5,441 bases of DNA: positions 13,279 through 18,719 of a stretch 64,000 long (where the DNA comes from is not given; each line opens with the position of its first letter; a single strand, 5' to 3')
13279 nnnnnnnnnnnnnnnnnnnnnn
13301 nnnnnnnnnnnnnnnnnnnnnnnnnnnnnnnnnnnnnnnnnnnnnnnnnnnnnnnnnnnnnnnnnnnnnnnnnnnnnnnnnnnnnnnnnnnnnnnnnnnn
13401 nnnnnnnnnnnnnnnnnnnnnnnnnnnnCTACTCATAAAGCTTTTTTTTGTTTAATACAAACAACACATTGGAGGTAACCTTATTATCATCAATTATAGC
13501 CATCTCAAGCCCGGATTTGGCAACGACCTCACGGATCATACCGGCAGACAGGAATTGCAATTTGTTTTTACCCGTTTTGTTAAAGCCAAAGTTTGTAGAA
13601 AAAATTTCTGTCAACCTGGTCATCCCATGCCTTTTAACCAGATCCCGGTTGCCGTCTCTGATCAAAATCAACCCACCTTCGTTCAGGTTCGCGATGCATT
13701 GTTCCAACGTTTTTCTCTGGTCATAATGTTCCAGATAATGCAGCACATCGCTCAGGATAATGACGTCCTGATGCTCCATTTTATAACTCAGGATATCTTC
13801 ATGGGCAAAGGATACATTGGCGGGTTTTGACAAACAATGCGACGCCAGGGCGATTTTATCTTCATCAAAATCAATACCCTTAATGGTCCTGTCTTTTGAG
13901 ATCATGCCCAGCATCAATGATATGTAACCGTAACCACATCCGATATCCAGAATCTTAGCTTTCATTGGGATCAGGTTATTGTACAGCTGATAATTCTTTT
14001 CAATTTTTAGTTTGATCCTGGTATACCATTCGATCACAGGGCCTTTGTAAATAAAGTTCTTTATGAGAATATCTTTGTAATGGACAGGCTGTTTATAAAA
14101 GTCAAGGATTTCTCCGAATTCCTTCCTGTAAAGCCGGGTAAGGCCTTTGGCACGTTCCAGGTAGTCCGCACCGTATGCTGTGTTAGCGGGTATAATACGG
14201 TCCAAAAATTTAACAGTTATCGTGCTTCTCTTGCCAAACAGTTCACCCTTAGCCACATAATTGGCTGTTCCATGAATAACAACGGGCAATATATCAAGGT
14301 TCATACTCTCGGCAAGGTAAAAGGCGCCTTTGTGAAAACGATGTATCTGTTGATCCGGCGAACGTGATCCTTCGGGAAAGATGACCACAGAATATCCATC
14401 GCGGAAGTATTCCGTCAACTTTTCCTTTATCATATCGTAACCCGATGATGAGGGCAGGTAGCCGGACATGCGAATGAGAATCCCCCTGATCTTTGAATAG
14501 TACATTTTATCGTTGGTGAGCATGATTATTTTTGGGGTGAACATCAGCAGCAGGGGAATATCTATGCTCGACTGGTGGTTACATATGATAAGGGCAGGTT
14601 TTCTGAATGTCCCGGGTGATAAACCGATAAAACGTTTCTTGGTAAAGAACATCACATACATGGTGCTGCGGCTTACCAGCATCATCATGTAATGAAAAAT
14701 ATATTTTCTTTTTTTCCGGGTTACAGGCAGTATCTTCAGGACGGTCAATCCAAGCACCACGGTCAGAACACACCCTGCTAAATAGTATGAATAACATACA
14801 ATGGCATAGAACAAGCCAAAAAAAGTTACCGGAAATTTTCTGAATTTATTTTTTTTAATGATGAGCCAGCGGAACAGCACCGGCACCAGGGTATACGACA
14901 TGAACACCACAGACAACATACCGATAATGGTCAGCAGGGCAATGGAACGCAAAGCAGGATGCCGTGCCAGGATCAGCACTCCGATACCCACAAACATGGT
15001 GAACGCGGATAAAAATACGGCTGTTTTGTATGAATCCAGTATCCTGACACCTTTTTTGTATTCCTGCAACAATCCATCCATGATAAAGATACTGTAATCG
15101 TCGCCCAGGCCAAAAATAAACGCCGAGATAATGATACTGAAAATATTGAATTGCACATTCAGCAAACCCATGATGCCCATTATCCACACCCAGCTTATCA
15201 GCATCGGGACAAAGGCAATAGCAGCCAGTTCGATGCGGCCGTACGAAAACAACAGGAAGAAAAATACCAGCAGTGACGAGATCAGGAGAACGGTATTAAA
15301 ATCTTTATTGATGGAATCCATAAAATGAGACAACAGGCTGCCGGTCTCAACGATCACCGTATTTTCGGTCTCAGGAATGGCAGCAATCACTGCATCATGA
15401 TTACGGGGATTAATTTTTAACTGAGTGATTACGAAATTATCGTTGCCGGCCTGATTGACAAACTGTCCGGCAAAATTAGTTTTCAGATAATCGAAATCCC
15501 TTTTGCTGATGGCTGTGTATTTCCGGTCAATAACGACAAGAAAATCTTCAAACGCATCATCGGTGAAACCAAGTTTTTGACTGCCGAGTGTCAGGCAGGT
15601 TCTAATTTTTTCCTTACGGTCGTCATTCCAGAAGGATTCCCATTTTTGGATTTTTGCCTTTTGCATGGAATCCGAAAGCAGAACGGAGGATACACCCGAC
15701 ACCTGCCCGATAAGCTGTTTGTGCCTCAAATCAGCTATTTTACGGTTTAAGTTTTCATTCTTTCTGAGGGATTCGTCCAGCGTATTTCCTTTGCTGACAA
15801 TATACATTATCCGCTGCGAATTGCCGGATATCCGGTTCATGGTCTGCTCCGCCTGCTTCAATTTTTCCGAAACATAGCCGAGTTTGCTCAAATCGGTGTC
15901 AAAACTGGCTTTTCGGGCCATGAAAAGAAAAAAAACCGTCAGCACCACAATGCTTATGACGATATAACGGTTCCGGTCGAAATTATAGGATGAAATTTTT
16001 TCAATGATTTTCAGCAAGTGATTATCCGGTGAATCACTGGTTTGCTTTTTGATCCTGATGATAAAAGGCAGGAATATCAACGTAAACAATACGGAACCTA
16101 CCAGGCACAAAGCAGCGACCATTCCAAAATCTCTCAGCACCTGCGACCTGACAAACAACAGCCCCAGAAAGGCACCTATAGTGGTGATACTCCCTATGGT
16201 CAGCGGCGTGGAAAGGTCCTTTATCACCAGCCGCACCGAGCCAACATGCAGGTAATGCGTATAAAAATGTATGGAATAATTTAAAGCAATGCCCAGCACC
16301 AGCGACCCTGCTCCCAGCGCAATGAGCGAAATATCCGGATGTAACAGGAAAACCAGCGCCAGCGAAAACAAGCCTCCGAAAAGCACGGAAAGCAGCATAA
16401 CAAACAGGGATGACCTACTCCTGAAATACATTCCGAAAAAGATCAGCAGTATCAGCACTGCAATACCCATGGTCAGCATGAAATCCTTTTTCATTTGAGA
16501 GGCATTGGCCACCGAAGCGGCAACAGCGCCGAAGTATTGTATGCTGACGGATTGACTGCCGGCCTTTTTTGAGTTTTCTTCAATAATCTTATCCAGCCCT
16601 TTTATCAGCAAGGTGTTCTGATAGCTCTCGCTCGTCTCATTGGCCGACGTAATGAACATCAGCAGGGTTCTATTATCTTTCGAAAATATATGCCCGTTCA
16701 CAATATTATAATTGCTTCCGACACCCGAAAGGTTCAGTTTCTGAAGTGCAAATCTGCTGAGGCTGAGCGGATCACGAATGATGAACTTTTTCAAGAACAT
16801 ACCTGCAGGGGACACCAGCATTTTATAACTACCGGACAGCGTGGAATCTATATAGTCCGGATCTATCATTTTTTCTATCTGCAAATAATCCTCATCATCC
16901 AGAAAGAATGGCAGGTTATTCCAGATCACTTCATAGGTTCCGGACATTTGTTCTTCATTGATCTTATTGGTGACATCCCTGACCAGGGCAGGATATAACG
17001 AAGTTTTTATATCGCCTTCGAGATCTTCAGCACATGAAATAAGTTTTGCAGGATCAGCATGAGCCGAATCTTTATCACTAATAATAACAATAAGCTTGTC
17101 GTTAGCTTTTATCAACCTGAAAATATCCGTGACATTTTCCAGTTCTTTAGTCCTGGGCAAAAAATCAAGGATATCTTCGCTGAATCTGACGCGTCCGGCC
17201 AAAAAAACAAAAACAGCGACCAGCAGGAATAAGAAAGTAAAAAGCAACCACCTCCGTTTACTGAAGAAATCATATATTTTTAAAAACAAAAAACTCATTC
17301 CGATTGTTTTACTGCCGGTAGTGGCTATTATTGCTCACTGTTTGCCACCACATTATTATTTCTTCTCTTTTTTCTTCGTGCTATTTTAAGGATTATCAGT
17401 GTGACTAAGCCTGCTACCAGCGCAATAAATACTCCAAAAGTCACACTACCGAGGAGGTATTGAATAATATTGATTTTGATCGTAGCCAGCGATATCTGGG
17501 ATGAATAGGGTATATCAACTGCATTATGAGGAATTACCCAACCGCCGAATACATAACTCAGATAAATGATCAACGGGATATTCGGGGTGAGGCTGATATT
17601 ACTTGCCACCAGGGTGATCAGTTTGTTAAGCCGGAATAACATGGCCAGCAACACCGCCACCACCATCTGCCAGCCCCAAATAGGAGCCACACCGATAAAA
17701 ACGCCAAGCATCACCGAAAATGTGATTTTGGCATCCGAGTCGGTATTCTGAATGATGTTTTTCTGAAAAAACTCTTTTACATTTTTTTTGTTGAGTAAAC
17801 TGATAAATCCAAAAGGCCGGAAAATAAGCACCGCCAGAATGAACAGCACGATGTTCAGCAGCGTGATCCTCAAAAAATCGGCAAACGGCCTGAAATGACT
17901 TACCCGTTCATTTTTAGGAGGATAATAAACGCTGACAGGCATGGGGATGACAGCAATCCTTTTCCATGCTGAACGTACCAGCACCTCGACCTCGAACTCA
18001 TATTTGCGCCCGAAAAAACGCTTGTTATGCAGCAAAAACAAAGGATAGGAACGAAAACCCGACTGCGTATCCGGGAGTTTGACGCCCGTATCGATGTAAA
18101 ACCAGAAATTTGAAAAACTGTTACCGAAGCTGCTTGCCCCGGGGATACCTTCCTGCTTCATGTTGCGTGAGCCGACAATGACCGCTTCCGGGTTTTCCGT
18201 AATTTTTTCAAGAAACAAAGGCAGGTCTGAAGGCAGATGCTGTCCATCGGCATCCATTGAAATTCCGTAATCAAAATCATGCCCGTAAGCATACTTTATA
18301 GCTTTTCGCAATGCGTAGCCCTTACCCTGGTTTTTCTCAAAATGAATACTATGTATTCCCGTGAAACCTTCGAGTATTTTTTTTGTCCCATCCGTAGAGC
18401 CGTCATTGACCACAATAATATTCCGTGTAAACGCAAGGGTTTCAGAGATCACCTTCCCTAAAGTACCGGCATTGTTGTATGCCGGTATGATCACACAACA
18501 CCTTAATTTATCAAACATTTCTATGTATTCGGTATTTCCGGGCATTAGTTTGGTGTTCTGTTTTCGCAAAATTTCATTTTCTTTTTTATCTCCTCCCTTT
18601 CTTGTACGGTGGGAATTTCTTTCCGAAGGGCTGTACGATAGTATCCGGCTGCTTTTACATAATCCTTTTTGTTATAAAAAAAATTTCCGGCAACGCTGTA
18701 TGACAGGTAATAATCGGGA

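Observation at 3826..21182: Seventeen-kb co-oriented lipid/pigment-type cluster with two B12-radical SAM enzymes but no ACP, KS, KR or DH genes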

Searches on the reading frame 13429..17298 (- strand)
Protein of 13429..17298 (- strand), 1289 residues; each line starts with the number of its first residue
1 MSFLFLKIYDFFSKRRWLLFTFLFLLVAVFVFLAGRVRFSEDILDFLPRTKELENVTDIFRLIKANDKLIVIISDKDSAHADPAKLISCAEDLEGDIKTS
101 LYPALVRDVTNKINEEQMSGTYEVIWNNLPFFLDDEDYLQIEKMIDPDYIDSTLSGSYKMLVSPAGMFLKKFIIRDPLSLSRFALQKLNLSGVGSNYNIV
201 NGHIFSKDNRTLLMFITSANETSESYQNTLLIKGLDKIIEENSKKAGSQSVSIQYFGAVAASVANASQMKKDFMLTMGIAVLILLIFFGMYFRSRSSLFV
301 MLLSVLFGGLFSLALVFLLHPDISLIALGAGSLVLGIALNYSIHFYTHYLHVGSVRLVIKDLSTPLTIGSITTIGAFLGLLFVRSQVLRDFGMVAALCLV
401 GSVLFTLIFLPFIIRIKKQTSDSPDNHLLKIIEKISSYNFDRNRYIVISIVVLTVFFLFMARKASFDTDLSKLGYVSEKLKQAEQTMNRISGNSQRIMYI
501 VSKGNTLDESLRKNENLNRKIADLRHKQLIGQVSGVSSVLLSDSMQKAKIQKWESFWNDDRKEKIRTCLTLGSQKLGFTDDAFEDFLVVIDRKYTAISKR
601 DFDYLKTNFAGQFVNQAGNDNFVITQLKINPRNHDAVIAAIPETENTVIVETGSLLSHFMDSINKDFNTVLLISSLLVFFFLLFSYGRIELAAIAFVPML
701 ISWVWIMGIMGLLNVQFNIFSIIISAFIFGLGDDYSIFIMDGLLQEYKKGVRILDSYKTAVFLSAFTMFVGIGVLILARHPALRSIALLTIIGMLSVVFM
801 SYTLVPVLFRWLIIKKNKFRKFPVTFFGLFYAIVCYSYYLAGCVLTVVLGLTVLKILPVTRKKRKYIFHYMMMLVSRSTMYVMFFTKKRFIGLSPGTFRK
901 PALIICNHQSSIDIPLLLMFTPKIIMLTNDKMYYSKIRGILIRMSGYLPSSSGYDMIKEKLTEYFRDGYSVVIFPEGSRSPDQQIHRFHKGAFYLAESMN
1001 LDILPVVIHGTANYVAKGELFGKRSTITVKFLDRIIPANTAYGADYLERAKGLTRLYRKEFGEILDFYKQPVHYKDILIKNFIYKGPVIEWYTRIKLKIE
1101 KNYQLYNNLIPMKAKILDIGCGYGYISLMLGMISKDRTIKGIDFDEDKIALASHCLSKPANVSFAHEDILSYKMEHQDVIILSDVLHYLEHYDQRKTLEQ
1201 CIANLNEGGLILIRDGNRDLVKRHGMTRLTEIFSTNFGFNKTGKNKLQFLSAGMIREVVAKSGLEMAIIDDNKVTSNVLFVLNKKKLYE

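Call 3: search_protein_families(library=pfam, proteins=[window:13429-17298:-], max_evalue=0.01)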
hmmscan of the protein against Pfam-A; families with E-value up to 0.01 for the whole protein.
window:13429-17298:- (1289 aa): 13 families
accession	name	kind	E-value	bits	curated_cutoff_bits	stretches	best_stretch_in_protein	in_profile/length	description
PF01553.26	Acyltransferase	-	5e-19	68.9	23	1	899-1008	13-131/132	Acyltransferase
PF03176.21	MMPL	-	6.5e-14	52.1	20.5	2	646-808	124-298/333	MMPL family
PF13847.12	Methyltransf_31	-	8.3e-13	48.7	27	1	1114-1220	5-118/145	Methyltransferase domain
PF13649.12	Methyltransf_25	-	5e-12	46.8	27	1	1116-1209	1-97/97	Methyltransferase domain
PF13489.12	Methyltransf_23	-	5.3e-11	42.9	27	1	1110-1266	20-161/164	Methyltransferase domain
PF08242.18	Methyltransf_12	-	2.6e-10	41.3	30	1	1117-1211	1-98/98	Methyltransferase domain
PF08241.18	Methyltransf_11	-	2.8e-09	37.9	21.2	1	1117-1213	1-95/95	Methyltransferase domain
PF05175.20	MTS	-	4.7e-08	33.3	23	1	1112-1191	31-113/170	Methyltransferase small domain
PF07021.18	MetW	-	4.8e-05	23.5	21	1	1102-1188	3-87/193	Methionine biosynthesis protein MetW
PF05401.17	NodS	-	5e-05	23.7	24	1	1114-1210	45-141/201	Nodulation protein S (NodS)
PF01739.24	CheR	-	6.9e-05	22.8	27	1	1161-1218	119-176/195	CheR methyltransferase, SAM binding domain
PF00891.24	Methyltransf_2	-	0.00016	21.6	22.3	1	1114-1217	64-168/210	O-methyltransferase domain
PF03848.20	TehB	-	0.00045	20.1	20.4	1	1114-1207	32-122/193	Tellurite resistance protein TehB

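Call 6: search_protein_families(library=ncbifam, proteins=[window:13429-17298:-], max_evalue=0.001)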
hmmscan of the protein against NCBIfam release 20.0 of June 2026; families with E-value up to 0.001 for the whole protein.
window:13429-17298:- (1289 aa): 26 families (the best 25 are shown)
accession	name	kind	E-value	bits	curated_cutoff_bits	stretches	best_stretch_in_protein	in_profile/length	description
TIGR00921.1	2A067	subfamily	4.9e-31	107.5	351.9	2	655-809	570-731/733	hydrophobe/amphiphile efflux-3 (HAE3) family transporter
TIGR03480.1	HpnN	hypoth_equivalog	8.9e-25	86.8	751.85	2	658-809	705-856/862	hopanoid biosynthesis associated RND transporter like protein HpnN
TIGR00833.1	actII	subfamily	4.7e-18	64.9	874.7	2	204-489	110-407/910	MMPL family RND transporter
TIGR00530.1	AGP_acyltrn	subfamily_domain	2.6e-17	62.8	102.95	1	899-1008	15-129/130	1-acylglycerol-3-phosphate O-acyltransferase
NF006386.0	PRK08633.1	equivalog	4.1e-12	44.7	1221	1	845-1010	392-553/1147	acyl-[ACP]--phospholipid O-acyltransferase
TIGR01983.1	UbiG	equivalog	5.7e-12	45.4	102.95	1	1095-1221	33-159/228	bifunctional 2-polyprenyl-6-hydroxyphenol methylase/3-demethylubiquinol 3-O-methyltransferase UbiG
NF043040.1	corrin_prot_MT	hypoth_equivalog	5.9e-11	42.2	180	1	1106-1216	35-150/216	corrinoid protein-associated methyltransferase CpaM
NF045600.2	BstA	equivalog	8.9e-09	33.8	1400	2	195-344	206-358/903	sterol transporter cytoplasmic membrane protein BstA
NF004851.0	PRK06202.1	equivalog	2e-08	33.9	243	1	1113-1219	61-170/237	hypothetical protein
TIGR02072.1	BioC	equivalog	1e-07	32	184.95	1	1113-1213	35-132/244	malonyl-ACP O-methyltransferase BioC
TIGR02021.1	BchM-ChlM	equivalog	1.9e-07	30.7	158.9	1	1114-1204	56-146/218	magnesium protoporphyrin IX methyltransferase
NF002463.0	PRK01683.1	equivalog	2.6e-06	27.2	297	1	1113-1255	32-171/258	trans-aconitate 2-methyltransferase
NF045667.1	MTase_DVU1556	equivalog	5.6e-06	26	155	1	1111-1272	21-168/213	DVU_1556 family methyltransferase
NF000466.2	16S_rRNA_Rmt_gen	equivalog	2.6e-05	23.7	250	1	1098-1197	93-193/254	Rmt family 16S rRNA (guanine(1405)-N(7))-methyltransferase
TIGR00740.1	TIGR00740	equivalog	5.4e-05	23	193.3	1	1104-1215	45-161/239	carboxy-S-adenosyl-L-methionine synthase CmoA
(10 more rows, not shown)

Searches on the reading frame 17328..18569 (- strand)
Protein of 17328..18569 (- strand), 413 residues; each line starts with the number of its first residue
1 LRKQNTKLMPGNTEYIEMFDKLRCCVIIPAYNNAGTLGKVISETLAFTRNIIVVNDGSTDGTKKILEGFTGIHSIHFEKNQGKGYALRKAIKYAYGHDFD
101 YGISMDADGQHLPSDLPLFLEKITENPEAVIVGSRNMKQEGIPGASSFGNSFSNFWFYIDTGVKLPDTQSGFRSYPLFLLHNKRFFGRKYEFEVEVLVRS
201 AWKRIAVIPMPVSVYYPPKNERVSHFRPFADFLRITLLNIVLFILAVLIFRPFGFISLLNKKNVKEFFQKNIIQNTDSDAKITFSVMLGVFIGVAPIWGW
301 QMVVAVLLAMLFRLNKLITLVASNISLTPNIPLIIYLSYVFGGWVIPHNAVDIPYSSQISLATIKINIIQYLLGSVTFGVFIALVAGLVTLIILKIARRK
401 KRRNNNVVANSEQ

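Call 3: search_protein_families(library=pfam, proteins=[window:17328-18569:-], max_evalue=0.01)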
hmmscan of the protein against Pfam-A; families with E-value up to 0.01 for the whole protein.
window:17328-18569:- (413 aa): 3 families
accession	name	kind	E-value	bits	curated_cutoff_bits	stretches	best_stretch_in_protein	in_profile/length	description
PF00535.33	Glycos_transf_2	-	4.7e-27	95.4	23.3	1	25-142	1-122/168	Glycosyl transferase family 2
PF09835.14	DUF2062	-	6.9e-20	71.9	27.4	1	275-402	14-146/147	Uncharacterized protein conserved in bacteria (DUF2062)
PF13704.12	Glyco_tranf_2_4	-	8.1e-05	23.5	27.5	1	32-108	2-81/98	Glycosyl transferase family 2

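Call 6: search_protein_families(library=ncbifam, proteins=[window:17328-18569:-], max_evalue=0.001)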
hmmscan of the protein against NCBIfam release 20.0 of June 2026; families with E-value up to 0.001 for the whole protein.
window:17328-18569:- (413 aa): 15 families
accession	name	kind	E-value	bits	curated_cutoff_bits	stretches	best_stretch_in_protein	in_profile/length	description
TIGR04182.1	glyco_TIGR04182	equivalog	3.4e-22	79.2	325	1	24-274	2-251/293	S-layer glycoprotein N-glycosyltransferase AglJ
NF058614.1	PPMAGASynPpgS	equivalog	1.7e-17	63.6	370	1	26-138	4-116/226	polyprenyl-phospho-N-acetylgalactosaminyl synthase PpgS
TIGR03937.1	PgaC_IcaA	equivalog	7.5e-12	44.9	422.3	1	16-128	39-155/407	poly-beta-1,6-N-acetyl-D-glucosamine synthase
NF041391.1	DPhHxTase_Halo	equivalog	4e-09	35.8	375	1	30-211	3-180/213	dolichyl-phosphate hexose transferase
NF047588.1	GlcsyltransPgfSStrep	equivalog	1.5e-07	30.9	500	1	37-174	23-158/308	glycosyltransferase PgfS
NF047382.1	T4SS_eff_BspA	equivalog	1.8e-07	31.2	300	1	267-403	31-174/179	type IV secretion system effector BspA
TIGR04283.1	glyco_like_mftF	equivalog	5.3e-07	29.4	182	1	26-97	3-74/221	TIGR04283 family arsenosugar biosynthesis glycosyltransferase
NF038302.1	EPS_HpsE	equivalog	5.3e-06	25.6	300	1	25-96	4-87/307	hormogonium polysaccharide biosynthesis glycosyltransferase HpsE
NF041875.1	EPS_EpsD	equivalog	1.4e-05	24.7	370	1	26-134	3-115/325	exopolysaccharide biosynthesis glycosyltransferase EpsD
NF047683.1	TeichurnBiosyTuaG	equivalog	2e-05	24.3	400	1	24-130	8-118/252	teichuronic acid biosynthesis protein TuaG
NF007986.1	PRK10714.1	equivalog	2.3e-05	23.6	529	1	24-140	8-131/316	undecaprenyl-phosphate 4-deoxy-4-formamido-L-arabinose transferase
NF007482.0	PRK10073.1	equivalog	4.9e-05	22.5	423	1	22-109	6-96/334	glycosyltransferase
NF041865.1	EpsU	equivalog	0.00015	20.9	700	1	21-130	38-154/394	exopolysaccharide biosynthesis GT2 family glycosyltransferase EpsU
NF010496.0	PRK13915.1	equivalog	0.00051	19.2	262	1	21-96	30-117/307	glucosyl-3-phosphoglycerate synthase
TIGR04009.1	wcaE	equivalog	0.00056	19.3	369.2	1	48-124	33-107/248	colanic acid biosynthesis glycosyltransferase WcaE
